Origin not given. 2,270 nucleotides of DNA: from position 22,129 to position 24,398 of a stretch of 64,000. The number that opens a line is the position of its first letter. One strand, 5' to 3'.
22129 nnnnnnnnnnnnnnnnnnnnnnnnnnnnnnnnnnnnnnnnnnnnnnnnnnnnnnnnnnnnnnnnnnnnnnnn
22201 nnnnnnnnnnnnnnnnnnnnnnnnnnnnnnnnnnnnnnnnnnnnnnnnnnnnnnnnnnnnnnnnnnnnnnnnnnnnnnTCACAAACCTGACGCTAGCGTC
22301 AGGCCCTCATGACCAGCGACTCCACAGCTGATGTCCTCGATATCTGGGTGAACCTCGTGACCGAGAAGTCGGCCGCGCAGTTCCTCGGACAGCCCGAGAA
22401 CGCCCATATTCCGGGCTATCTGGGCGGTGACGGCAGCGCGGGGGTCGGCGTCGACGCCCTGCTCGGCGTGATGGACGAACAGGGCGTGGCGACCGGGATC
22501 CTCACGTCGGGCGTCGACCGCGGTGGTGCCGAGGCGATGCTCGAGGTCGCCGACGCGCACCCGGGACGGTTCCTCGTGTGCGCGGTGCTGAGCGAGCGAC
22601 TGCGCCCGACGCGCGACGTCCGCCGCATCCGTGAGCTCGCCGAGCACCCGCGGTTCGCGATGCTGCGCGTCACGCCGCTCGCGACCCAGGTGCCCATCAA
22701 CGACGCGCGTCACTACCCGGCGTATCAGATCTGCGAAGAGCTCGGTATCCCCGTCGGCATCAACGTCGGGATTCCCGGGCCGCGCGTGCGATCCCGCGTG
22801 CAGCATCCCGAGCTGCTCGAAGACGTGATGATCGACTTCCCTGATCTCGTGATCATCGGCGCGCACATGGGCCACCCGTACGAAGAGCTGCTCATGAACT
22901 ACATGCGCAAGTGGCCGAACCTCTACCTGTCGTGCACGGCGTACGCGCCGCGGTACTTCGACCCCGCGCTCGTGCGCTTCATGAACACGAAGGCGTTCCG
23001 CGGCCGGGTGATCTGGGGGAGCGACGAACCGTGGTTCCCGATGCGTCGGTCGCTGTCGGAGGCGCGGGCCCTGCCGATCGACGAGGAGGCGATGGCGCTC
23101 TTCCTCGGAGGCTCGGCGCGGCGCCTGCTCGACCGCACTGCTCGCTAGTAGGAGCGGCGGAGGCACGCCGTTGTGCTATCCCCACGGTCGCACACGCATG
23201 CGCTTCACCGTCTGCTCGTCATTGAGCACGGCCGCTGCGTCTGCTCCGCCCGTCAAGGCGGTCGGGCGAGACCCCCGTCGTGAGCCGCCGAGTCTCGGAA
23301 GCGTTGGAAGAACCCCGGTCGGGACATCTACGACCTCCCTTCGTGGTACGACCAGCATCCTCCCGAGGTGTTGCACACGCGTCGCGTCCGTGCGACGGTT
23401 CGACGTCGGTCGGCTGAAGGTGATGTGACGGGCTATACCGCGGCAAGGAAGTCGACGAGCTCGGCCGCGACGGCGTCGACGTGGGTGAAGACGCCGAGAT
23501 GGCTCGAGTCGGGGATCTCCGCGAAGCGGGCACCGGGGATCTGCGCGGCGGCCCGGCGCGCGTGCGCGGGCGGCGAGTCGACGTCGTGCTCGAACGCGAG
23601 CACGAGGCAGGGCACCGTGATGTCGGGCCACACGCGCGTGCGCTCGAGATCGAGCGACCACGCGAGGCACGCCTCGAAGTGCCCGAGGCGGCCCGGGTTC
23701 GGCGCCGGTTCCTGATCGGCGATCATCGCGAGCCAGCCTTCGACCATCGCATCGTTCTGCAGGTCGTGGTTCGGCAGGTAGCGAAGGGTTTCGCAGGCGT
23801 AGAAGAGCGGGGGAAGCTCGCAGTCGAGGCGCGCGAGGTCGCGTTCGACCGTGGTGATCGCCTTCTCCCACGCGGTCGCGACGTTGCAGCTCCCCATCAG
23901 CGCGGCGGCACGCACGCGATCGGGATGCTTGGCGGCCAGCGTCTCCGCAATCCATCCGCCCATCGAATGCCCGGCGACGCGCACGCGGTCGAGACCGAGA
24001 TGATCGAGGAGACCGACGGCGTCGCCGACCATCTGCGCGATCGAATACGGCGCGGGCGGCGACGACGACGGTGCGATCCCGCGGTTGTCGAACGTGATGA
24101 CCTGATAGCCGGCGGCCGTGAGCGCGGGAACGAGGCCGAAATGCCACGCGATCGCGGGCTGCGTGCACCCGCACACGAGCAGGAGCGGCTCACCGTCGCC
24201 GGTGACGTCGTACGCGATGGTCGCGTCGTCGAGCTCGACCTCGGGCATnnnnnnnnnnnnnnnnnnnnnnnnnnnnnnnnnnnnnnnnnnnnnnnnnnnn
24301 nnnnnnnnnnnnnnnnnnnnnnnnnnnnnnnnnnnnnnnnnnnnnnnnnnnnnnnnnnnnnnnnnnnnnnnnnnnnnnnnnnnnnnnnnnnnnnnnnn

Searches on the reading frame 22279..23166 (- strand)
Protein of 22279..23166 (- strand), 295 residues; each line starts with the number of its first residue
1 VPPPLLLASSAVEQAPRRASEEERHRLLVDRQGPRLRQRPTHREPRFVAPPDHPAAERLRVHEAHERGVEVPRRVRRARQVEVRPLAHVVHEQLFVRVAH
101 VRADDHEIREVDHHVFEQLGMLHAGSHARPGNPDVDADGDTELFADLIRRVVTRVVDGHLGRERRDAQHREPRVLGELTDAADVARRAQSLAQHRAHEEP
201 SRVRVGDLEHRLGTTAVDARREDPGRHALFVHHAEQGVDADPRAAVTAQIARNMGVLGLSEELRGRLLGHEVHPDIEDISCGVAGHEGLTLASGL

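Call 14: search_protein_families(library=pfam, proteins=[window:22279-23166:-])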
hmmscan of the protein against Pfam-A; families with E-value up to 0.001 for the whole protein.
window:22279-23166:- (295 aa): 0 families

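Call 66: find_homologous_proteins(query=window:22279-23166:-, max_evalue=1e-20)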
Query window:22279-23166:- (295 aa): 1 proteins with E <= 1e-20 among 8000 candidates.
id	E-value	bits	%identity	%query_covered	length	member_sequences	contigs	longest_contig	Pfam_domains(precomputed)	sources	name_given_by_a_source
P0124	1.5e-35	141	56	45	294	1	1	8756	-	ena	-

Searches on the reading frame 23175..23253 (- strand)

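Call 67: search_protein_families(library=pfam, proteins=[L148:580-1665:-], max_evalue=0.001)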
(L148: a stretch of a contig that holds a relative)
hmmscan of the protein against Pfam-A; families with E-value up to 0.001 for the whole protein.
L148:580-1665:- (361 aa): 1 family
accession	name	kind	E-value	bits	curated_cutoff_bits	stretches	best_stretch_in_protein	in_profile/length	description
PF02628.20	COX15-CtaA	-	4.3e-26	92.1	29.9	3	85-212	74-206/322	Cytochrome oxidase assembly protein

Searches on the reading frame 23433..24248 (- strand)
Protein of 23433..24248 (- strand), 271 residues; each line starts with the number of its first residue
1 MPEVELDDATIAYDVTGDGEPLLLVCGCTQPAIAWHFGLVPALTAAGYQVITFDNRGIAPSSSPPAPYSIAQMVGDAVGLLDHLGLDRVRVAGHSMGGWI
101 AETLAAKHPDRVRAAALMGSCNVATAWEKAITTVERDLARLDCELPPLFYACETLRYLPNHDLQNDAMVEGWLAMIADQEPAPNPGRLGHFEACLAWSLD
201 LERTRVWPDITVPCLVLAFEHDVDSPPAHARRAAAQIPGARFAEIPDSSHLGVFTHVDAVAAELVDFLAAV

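Call 14: search_protein_families(library=pfam, proteins=[window:23433-24248:-])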
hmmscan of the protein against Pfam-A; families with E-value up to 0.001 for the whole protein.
window:23433-24248:- (271 aa): 5 families
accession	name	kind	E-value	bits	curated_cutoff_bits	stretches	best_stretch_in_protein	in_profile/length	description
PF00561.26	Abhydrolase_1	-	3.5e-24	86.3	25.8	1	34-130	15-112/245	alpha/beta hydrolase fold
PF12697.13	Abhydrolase_6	-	1.3e-18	68.9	26.3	1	23-262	2-216/217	Alpha/beta hydrolase family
PF12146.15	Hydrolase_4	-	2.2e-12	47.2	27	1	39-238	23-218/239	Serine aminopeptidase, S33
PF12740.14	PETase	-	3.7e-05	23.7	28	0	32-129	69-166/263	PET hydrolase-like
PF00756.26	Esterase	-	0.00062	20.1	22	1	90-122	118-151/251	Putative esterase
